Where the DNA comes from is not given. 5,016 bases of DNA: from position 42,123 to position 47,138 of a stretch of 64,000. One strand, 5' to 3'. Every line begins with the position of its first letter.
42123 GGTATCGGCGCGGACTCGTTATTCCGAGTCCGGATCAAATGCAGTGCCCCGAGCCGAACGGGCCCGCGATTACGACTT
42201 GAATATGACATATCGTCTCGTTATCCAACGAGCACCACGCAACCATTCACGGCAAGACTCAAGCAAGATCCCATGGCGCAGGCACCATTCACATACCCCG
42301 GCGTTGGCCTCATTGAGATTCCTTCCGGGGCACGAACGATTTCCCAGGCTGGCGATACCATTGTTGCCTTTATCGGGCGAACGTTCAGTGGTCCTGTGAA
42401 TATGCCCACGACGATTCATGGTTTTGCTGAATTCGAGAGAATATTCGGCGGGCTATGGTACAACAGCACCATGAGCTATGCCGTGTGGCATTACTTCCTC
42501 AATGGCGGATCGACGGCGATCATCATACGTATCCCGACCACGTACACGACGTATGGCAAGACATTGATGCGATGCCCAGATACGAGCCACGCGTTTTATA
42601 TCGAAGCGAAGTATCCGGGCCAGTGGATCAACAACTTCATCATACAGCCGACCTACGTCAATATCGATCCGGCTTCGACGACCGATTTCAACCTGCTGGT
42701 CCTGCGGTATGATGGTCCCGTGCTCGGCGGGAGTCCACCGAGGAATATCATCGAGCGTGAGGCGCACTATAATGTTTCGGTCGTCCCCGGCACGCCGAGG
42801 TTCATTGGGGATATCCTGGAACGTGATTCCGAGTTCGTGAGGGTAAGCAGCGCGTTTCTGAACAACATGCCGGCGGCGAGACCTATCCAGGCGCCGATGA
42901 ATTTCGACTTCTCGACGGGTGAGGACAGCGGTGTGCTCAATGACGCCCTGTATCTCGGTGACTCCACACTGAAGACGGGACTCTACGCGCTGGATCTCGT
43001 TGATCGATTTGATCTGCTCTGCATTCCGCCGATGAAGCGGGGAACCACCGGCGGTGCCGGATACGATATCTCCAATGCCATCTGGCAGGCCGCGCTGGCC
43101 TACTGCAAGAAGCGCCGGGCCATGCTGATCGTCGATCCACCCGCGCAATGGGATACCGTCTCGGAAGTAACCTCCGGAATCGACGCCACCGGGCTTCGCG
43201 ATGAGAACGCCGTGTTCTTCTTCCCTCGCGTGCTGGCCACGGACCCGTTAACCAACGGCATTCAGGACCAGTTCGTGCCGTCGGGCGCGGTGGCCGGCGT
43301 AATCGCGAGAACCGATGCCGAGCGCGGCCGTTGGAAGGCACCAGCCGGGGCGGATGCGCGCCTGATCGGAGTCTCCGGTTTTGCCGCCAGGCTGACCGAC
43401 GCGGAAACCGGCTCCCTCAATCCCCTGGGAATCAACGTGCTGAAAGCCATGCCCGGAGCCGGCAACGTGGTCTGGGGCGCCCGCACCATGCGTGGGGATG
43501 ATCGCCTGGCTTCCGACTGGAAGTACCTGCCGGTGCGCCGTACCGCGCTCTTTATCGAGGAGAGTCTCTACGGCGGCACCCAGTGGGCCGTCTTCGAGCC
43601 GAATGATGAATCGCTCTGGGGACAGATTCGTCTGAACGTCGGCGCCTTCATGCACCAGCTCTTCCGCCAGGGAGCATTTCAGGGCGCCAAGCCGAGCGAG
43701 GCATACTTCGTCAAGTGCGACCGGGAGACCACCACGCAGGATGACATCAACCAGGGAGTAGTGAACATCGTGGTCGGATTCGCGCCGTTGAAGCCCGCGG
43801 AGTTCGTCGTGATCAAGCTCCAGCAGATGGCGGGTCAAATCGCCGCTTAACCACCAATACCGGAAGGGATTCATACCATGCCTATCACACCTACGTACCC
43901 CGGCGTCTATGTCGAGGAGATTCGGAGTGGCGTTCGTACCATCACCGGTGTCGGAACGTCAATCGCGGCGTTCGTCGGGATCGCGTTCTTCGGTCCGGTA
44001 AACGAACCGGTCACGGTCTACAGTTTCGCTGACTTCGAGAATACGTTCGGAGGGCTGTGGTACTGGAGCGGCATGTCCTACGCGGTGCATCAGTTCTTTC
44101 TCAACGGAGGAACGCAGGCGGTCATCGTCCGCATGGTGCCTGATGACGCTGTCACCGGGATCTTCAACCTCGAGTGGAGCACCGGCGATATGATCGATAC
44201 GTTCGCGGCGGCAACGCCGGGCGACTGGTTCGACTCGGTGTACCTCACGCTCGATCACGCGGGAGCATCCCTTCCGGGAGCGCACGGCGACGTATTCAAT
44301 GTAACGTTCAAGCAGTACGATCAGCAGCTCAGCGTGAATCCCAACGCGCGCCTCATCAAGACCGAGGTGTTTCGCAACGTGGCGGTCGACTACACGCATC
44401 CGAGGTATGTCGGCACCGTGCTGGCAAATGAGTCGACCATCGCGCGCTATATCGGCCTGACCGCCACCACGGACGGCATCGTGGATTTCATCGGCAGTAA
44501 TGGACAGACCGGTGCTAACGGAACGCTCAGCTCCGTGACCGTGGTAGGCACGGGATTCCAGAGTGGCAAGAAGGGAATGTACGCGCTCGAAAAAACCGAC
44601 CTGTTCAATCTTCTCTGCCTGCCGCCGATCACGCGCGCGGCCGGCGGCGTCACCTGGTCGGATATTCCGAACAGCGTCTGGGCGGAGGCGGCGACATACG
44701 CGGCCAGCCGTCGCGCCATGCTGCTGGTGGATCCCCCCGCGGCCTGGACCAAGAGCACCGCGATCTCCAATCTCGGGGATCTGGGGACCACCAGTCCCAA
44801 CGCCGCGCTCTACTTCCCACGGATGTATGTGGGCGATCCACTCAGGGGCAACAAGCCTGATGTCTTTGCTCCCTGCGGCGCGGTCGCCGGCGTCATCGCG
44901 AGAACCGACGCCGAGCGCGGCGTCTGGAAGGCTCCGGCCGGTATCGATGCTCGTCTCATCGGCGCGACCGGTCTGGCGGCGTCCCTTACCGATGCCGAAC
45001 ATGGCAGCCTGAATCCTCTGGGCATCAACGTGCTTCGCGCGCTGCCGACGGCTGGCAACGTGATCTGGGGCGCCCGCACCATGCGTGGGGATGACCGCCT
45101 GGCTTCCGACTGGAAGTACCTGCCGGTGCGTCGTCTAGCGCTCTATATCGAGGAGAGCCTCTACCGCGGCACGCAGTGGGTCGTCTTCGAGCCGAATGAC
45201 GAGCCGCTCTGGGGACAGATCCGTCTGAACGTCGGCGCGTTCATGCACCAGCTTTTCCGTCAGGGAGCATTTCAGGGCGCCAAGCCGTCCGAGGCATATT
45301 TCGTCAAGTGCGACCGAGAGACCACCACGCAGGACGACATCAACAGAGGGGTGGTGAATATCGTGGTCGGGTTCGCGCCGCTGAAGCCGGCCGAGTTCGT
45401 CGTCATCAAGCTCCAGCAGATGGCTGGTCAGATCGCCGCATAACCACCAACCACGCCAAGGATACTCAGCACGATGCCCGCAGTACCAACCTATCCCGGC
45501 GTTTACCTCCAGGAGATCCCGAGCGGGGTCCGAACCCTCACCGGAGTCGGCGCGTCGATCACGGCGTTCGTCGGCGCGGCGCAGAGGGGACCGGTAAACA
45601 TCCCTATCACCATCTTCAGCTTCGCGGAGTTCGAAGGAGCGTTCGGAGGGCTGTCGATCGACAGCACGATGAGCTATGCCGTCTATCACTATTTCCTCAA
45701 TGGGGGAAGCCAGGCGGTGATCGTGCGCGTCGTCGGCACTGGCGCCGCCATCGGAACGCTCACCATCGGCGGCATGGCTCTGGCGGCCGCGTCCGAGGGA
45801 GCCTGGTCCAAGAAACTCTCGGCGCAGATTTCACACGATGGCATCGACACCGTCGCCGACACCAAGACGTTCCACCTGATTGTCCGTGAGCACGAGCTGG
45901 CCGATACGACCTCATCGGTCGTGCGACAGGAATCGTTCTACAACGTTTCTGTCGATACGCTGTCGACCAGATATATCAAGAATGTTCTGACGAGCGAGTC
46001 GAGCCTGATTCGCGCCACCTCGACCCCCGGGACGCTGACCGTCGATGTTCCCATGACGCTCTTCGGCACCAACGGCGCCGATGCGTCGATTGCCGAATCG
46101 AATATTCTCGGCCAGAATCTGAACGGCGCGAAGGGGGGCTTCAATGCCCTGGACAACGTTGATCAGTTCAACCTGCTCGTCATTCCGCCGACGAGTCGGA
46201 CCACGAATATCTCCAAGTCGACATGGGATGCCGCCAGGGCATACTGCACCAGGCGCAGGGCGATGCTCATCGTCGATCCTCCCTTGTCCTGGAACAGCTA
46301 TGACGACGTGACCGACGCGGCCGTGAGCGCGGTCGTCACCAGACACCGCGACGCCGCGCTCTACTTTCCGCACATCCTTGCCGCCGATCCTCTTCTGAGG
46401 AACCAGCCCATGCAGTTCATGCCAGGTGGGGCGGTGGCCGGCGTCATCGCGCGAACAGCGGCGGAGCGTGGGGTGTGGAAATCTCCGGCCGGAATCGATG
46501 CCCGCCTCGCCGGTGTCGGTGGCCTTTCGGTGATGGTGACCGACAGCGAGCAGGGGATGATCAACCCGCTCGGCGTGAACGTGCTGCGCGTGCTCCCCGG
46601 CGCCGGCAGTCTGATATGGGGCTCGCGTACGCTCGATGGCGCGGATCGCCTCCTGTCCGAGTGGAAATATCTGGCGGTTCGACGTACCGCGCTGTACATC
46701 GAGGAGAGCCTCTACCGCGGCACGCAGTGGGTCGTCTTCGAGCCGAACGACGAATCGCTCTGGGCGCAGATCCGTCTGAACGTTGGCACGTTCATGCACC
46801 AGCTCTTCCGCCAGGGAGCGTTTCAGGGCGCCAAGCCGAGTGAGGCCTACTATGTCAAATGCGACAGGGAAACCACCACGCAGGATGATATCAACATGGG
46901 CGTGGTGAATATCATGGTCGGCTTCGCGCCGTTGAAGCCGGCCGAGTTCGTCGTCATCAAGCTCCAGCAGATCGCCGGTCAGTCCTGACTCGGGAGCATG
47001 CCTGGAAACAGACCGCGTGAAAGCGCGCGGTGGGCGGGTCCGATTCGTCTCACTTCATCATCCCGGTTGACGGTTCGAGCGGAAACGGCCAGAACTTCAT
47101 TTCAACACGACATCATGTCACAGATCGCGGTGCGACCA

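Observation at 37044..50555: Array of eight tandem contractile-sheath paralogues with DNA-level homogenised termini and divergent central domains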

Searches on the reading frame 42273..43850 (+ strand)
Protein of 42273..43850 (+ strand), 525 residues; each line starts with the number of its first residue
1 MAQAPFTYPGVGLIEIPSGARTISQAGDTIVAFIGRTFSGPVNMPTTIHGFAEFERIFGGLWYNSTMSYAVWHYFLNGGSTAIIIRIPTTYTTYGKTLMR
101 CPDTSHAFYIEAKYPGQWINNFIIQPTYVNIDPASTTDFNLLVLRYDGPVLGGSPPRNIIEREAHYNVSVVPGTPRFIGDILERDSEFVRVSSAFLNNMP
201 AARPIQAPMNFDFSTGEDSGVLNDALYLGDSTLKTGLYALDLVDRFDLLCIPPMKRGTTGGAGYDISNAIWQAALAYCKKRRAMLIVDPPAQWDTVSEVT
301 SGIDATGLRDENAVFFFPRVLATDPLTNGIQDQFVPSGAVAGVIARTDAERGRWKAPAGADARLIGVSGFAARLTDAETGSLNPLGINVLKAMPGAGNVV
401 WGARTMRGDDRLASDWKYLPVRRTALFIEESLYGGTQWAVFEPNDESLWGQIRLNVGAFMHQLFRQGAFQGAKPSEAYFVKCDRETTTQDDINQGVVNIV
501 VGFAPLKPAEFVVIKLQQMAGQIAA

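Call 4: search_protein_families(library=pfam, proteins=[window:42273-43850:+])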
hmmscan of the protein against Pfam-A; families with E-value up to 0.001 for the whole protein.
window:42273-43850:+ (525 aa): 2 families
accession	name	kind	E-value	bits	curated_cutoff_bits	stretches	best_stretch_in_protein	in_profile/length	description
PF17482.7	Phage_sheath_1C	-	2.8e-11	43.8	26.9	1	414-515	4-100/104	Phage tail sheath C-terminal domain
PF04984.19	Phage_sheath_1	-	1.6e-09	38.3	31.4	1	335-406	99-168/168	Phage tail sheath protein subtilisin-like domain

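Call 17: list_cluster_members(proteins=[P0001, window:42273-43847:+, window:49002-50552:+, window:50869-51393:+])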
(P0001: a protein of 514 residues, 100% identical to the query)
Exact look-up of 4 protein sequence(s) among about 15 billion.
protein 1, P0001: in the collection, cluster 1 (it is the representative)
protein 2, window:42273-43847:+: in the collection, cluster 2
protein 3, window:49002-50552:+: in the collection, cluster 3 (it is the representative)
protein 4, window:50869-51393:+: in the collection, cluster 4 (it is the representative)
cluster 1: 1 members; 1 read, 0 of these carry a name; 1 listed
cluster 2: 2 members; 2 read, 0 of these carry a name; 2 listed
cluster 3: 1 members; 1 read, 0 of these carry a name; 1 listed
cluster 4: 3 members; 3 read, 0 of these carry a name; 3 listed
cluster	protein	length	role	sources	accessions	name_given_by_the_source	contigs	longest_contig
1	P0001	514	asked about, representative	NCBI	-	-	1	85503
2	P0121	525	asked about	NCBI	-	-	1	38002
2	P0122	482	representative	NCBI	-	-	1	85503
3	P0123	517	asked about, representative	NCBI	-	-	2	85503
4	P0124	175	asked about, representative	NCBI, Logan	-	-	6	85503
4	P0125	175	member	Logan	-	-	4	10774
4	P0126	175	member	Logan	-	-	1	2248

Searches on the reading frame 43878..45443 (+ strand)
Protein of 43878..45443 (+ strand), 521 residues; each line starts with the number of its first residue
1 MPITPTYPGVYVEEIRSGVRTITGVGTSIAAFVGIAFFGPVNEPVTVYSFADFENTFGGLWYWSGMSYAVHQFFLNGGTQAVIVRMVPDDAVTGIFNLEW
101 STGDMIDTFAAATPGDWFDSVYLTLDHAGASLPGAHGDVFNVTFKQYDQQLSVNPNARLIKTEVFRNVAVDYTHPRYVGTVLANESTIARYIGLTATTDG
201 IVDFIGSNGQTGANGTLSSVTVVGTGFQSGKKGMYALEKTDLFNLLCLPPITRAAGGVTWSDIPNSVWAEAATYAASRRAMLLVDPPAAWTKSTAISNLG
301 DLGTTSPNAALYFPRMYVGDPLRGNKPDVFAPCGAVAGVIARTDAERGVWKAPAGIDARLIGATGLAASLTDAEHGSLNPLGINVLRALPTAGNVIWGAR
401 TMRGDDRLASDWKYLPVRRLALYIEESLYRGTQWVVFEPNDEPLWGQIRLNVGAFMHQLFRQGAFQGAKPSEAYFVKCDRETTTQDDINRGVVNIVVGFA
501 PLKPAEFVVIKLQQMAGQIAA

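Call 4: search_protein_families(library=pfam, proteins=[window:43878-45443:+])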
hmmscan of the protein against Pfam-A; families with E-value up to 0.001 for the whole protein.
window:43878-45443:+ (521 aa): 2 families
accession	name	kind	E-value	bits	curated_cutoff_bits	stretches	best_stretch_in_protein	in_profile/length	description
PF17482.7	Phage_sheath_1C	-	6e-12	46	26.9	1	410-511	4-100/104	Phage tail sheath C-terminal domain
PF04984.19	Phage_sheath_1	-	2.8e-10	40.7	31.4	1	275-402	49-168/168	Phage tail sheath protein subtilisin-like domain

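Call 64: find_encoding_contigs(protein=window:43878-45443:+, flank=6000, max_places=8)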
Protein window:43878-45443:+ (521 aa): 1 contig read that carries it; 1 place shown.
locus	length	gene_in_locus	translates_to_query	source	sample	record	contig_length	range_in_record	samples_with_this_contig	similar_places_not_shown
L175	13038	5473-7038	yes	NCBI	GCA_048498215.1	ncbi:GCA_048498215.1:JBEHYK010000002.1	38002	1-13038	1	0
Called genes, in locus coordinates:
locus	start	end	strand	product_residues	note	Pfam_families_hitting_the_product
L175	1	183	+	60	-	?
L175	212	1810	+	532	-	PF04984:Phage_sheath_1, PF17482:Phage_sheath_1C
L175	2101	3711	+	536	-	PF04984:Phage_sheath_1, PF17482:Phage_sheath_1C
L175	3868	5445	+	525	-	PF04984:Phage_sheath_1, PF17482:Phage_sheath_1C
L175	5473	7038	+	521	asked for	PF04984:Phage_sheath_1, PF17482:Phage_sheath_1C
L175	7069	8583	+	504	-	PF04984:Phage_sheath_1, PF17482:Phage_sheath_1C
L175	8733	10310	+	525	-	PF04984:Phage_sheath_1 (weak)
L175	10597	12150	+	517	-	PF04984:Phage_sheath_1, PF17482:Phage_sheath_1C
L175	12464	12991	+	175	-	PF06841:Phage_T4_gp19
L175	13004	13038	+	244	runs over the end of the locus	PF12322:T4_baseplate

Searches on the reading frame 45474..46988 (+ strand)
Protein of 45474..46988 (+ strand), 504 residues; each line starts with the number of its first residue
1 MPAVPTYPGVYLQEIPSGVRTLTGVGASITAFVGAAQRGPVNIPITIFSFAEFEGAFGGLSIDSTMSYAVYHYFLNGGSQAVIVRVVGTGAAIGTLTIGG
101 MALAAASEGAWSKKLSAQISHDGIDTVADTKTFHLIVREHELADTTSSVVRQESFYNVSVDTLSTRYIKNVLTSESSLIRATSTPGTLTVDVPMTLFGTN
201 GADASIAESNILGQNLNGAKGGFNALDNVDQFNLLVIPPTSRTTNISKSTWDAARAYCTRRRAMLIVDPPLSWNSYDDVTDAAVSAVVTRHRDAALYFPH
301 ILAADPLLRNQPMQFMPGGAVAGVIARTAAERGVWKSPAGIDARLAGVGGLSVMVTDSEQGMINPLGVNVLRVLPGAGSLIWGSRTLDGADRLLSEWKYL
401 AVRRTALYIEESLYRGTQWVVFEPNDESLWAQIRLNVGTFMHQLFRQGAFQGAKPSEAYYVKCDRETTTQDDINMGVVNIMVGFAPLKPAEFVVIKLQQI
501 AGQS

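Call 4: search_protein_families(library=pfam, proteins=[window:45474-46988:+])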
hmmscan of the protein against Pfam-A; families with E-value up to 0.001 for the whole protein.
window:45474-46988:+ (504 aa): 2 families
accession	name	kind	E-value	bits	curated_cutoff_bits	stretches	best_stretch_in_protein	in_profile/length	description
PF17482.7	Phage_sheath_1C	-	2.2e-12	47.3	26.9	1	396-498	5-102/104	Phage tail sheath C-terminal domain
PF04984.19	Phage_sheath_1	-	3.4e-08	33.9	31.4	1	228-387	14-168/168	Phage tail sheath protein subtilisin-like domain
